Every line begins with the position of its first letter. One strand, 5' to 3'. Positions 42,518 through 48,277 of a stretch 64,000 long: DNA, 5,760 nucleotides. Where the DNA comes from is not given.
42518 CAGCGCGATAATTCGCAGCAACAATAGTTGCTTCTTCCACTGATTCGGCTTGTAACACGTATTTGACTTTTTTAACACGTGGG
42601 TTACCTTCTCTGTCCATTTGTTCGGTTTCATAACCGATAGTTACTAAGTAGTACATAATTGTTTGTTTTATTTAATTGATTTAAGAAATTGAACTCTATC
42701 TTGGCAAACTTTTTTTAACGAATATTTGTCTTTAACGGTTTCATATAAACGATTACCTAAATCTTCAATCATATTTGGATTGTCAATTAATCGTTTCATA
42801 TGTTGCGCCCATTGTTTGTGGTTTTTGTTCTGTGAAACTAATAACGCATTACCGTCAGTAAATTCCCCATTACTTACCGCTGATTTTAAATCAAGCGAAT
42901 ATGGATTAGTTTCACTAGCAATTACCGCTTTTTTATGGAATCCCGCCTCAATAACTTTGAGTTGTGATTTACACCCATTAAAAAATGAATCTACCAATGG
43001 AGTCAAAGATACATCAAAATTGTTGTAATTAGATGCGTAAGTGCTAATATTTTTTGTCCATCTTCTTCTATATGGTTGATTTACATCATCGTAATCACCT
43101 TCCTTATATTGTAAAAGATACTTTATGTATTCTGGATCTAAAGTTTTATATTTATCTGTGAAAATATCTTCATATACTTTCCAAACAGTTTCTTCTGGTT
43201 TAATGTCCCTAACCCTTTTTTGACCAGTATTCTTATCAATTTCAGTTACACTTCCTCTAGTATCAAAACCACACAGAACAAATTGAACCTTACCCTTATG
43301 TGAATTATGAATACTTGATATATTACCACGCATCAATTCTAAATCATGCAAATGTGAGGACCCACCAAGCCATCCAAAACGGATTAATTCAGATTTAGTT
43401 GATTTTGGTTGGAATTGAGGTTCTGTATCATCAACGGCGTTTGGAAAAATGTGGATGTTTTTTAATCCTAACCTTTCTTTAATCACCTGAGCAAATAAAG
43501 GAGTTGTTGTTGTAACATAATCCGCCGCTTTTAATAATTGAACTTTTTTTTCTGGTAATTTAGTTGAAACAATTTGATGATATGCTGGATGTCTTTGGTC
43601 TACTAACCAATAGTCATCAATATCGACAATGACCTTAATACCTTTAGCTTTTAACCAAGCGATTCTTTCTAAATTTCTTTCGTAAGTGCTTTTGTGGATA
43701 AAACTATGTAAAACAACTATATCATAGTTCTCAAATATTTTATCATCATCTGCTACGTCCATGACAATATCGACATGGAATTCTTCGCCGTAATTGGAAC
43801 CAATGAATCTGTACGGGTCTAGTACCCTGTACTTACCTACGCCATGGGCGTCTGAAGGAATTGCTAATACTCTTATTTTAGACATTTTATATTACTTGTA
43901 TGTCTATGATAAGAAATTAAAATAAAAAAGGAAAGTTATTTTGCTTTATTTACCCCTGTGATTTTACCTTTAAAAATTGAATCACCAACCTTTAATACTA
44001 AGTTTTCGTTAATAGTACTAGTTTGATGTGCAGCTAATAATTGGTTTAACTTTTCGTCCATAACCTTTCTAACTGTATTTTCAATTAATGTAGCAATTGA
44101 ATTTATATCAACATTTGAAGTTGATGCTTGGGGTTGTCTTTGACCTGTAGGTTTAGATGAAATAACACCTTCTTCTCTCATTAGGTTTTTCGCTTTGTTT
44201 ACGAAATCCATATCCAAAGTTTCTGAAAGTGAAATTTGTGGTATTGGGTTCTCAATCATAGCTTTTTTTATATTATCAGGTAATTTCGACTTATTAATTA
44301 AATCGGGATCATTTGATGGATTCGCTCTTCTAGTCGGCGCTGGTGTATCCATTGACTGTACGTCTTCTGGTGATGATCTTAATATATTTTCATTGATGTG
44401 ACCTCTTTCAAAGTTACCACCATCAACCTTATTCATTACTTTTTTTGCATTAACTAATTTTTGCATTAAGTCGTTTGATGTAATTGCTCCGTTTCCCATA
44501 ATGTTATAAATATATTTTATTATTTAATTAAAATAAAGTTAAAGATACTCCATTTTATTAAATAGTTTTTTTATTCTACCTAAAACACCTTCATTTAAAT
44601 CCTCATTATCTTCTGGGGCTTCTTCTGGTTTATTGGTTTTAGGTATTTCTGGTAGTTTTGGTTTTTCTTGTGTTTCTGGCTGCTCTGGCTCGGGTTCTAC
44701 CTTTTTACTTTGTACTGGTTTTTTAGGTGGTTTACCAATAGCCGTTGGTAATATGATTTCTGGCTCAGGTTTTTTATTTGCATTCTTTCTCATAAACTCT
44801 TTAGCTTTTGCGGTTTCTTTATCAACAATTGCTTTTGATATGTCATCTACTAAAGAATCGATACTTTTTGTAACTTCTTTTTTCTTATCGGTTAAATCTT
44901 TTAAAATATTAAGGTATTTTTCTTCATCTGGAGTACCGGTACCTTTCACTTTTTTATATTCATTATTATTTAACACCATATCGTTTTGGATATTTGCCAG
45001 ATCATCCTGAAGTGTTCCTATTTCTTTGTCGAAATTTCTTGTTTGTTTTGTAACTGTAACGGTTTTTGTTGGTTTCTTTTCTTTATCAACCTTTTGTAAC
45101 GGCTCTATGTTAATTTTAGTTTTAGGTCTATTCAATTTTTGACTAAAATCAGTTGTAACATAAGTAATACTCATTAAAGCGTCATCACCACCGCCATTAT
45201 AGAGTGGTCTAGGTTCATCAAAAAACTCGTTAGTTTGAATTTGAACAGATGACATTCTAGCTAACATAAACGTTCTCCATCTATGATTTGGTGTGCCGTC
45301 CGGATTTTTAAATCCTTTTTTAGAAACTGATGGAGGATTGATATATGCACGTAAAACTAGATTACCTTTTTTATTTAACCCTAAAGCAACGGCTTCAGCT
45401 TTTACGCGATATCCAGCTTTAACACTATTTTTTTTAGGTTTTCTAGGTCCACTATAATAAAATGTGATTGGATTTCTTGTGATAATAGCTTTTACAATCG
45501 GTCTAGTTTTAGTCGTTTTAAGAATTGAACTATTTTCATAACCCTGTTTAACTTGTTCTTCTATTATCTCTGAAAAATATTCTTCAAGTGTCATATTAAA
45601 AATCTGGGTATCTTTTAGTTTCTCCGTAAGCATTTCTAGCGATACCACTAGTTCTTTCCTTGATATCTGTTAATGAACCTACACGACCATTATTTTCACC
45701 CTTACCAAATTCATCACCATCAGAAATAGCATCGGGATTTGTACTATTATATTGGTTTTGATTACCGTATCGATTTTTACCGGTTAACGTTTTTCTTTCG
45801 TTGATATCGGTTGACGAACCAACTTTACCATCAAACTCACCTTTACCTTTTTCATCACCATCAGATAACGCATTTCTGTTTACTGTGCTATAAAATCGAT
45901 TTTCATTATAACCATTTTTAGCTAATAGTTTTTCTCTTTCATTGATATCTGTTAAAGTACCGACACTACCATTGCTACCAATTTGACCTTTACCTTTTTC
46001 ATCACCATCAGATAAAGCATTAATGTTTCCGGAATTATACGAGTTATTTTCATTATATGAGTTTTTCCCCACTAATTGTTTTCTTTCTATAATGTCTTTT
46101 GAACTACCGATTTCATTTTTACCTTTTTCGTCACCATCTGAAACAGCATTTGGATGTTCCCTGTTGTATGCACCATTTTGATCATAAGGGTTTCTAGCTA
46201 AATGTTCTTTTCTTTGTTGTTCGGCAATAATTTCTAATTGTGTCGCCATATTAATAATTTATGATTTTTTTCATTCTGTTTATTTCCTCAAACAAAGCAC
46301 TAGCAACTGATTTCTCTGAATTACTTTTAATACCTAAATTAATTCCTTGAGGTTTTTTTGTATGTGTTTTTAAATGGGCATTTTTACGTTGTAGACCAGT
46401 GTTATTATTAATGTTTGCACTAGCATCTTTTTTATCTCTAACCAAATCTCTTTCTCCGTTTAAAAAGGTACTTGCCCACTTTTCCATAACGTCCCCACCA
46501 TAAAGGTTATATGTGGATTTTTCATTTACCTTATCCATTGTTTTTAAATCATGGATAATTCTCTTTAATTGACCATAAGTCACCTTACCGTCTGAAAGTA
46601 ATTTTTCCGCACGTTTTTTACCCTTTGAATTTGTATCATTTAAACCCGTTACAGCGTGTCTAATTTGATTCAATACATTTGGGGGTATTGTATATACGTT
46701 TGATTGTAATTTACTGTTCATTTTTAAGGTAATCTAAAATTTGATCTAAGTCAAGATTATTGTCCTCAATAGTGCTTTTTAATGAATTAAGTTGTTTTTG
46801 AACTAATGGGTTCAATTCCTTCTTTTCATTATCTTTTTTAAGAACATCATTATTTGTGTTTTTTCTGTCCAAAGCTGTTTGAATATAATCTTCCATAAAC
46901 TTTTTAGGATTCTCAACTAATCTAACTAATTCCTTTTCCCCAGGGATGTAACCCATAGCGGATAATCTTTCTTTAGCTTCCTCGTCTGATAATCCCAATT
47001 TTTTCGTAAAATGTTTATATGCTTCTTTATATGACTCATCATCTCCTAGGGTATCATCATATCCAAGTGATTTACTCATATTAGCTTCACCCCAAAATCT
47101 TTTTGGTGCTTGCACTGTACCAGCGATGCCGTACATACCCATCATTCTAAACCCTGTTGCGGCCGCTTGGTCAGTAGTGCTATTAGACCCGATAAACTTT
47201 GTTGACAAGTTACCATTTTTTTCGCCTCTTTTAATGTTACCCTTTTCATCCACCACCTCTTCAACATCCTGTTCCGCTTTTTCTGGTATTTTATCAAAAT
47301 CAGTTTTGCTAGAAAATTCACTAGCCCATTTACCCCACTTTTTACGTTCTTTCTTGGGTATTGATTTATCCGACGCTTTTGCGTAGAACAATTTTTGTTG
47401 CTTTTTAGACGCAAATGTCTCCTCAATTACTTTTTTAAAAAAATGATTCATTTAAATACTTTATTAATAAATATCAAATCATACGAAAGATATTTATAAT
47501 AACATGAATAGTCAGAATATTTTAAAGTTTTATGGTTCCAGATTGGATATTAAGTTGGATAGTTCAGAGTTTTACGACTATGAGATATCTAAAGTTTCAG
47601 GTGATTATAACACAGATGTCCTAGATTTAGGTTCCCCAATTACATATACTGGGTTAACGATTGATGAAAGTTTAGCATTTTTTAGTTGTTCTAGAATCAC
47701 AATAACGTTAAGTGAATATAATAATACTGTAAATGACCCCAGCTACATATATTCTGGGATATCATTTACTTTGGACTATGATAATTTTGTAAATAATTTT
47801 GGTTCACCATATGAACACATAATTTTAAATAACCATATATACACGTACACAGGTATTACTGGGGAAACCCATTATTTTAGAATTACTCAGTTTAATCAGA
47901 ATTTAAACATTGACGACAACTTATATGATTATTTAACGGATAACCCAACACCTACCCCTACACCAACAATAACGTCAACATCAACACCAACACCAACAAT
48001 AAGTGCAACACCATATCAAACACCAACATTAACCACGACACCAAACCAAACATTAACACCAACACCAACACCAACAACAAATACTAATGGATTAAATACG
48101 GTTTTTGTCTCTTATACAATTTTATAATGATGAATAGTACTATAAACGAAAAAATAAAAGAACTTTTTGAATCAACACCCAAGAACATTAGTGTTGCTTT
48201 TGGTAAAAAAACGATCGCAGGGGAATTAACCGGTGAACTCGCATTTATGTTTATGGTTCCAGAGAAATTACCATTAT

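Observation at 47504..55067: Fiber/adhesin module built on Pro/Thr-rich linkers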

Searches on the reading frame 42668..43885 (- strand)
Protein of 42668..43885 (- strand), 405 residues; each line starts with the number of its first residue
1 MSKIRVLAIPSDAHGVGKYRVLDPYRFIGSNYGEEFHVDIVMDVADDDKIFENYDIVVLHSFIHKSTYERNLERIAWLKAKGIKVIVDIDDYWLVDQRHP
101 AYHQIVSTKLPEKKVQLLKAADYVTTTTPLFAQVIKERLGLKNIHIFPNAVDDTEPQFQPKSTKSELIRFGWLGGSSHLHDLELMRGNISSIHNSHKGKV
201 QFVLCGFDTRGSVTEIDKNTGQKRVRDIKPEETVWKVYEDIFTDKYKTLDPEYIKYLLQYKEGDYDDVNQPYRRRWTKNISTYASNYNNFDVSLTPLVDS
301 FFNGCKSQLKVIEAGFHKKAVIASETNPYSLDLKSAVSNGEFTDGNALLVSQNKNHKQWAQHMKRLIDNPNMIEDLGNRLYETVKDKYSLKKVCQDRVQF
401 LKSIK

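Call 13: search_protein_families(library=pfam, proteins=[window:42668-43885:-], max_evalue=0.001)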
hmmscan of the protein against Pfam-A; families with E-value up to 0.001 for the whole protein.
window:42668-43885:- (405 aa): 2 families
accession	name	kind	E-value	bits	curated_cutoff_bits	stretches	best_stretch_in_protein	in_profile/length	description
PF13439.12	Glyco_transf_4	-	0.0006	20.3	28.5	0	53-154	72-169/170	Glycosyltransferase Family 4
PF13692.12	Glyco_trans_1_4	-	0.00063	20.4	27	0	275-369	62-142/142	Glycosyl transferases group 1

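Call 48: search_protein_families(library=pfam, proteins=[window:42668-43885:-], max_evalue=1)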
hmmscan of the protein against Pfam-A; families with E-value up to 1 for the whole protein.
window:42668-43885:- (405 aa): 5 families
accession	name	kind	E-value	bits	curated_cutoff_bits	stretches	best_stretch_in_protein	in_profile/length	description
PF13439.12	Glyco_transf_4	-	0.0006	20.3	28.5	1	53-154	72-169/170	Glycosyltransferase Family 4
PF13692.12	Glyco_trans_1_4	-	0.00063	20.4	27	1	275-369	62-142/142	Glycosyl transferases group 1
PF00534.26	Glycos_transf_1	-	0.077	13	26.4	1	310-379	108-168/172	Glycosyl transferases group 1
PF22741.1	PTP-NADK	-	0.078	12.8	27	1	73-134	39-95/163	DSP-PTPase phosphatase fused to NAD+ Kinase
PF13524.12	Glyco_trans_1_2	-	0.13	12.7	25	1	282-394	39-139/144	Glycosyl transferase-like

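Call 80: search_solved_structures(query=window:42668-43885:-, max_evalue=10)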
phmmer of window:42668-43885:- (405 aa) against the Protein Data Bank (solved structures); distinct sequences matched with E-value up to 10: 0.
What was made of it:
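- Tried and rejected: The 405-aa GT-B-like protein gave nothing (call 80).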

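Call 81: search_protein_families(library=ncbifam, proteins=[window:42668-43885:-], max_evalue=0.01)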
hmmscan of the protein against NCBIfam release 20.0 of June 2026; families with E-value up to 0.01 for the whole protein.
window:42668-43885:- (405 aa): 1 family
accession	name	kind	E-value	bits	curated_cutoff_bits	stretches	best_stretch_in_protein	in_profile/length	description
NF038298.1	EPS_HpsO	equivalog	0.00033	19.5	575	1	345-404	328-387/388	hormogonium polysaccharide biosynthesis glycosyltransferase HpsO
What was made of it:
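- On O-glycosylated PT-linker proteins: Glycosyltransferases are present but not assignable to protein substrates (calls 13, 48, 80, 81).
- None of the glycosyltransferases here could be assigned to a protein-glycosylating family (calls 48, 80, 81).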

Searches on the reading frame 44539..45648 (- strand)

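Call 48: search_protein_families(library=pfam, proteins=[window:44539-45648:-], max_evalue=1)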
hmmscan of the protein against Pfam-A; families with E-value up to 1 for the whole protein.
window:44539-45648:- (369 aa): 4 families
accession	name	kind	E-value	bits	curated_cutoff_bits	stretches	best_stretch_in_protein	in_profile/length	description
PF15604.11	Ntox15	-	0.019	15.4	22.5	1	201-290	2-91/153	Novel toxin 15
PF13280.12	WYL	-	0.063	13.7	21.8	0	50-136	5-69/70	WYL domain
PF17059.10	MGTL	-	0.13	12.5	25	1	116-127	3-14/17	MgtA leader peptide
PF24860.1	FdhE_C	-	0.16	12.7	27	0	205-233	47-75/82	FdhE, C-terminal domain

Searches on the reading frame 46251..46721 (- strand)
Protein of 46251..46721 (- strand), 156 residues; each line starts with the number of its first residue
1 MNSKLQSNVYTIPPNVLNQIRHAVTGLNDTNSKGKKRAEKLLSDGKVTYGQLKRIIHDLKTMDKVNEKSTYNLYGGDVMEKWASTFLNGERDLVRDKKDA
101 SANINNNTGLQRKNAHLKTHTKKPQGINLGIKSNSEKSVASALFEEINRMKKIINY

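Call 48: search_protein_families(library=pfam, proteins=[window:46251-46721:-], max_evalue=1)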
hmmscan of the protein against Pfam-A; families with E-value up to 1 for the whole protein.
window:46251-46721:- (156 aa): 2 families
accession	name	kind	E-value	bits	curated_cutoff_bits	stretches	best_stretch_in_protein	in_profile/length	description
PF18199.6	Dynein_C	-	0.029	14.1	25.7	0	36-84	74-122/309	Dynein heavy chain C-terminal domain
PF19057.6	PH_19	-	0.1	12.7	23.2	1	28-66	101-139/150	PH domain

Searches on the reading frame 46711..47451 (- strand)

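Call 48: search_protein_families(library=pfam, proteins=[window:46711-47451:-], max_evalue=1)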
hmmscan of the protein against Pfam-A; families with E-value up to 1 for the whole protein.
window:46711-47451:- (246 aa): 1 family
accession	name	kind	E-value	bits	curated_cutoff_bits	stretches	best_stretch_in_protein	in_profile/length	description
PF00690.31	Cation_ATPase_N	-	0.32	11.1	20.4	1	140-167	5-34/69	Cation transporter/ATPase, N-terminus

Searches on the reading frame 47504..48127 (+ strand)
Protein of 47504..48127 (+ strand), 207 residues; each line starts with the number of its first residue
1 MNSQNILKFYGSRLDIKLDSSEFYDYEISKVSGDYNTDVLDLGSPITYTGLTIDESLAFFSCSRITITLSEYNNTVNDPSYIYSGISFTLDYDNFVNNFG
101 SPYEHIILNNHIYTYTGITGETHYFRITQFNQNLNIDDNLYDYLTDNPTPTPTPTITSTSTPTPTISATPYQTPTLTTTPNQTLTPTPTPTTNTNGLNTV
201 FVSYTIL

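Call 6: search_protein_families(library=pfam, proteins=[window:47504-48127:+], max_evalue=0.1)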
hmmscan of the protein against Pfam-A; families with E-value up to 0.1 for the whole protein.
window:47504-48127:+ (207 aa): 1 family
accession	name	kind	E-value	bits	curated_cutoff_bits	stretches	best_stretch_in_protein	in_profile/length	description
PF17409.8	MoaF_C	-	0.0017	18.5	22.1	1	102-143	21-62/113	MoaF C-terminal domain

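Call 7: search_protein_families(library=phrogs, proteins=[window:47504-48127:+], max_evalue=0.01)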
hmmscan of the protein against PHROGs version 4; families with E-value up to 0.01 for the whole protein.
window:47504-48127:+ (207 aa): 1 family
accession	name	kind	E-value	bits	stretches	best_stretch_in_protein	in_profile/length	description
phrog_15511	-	unknown function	2.1e-06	28.1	1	145-192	211-260/511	-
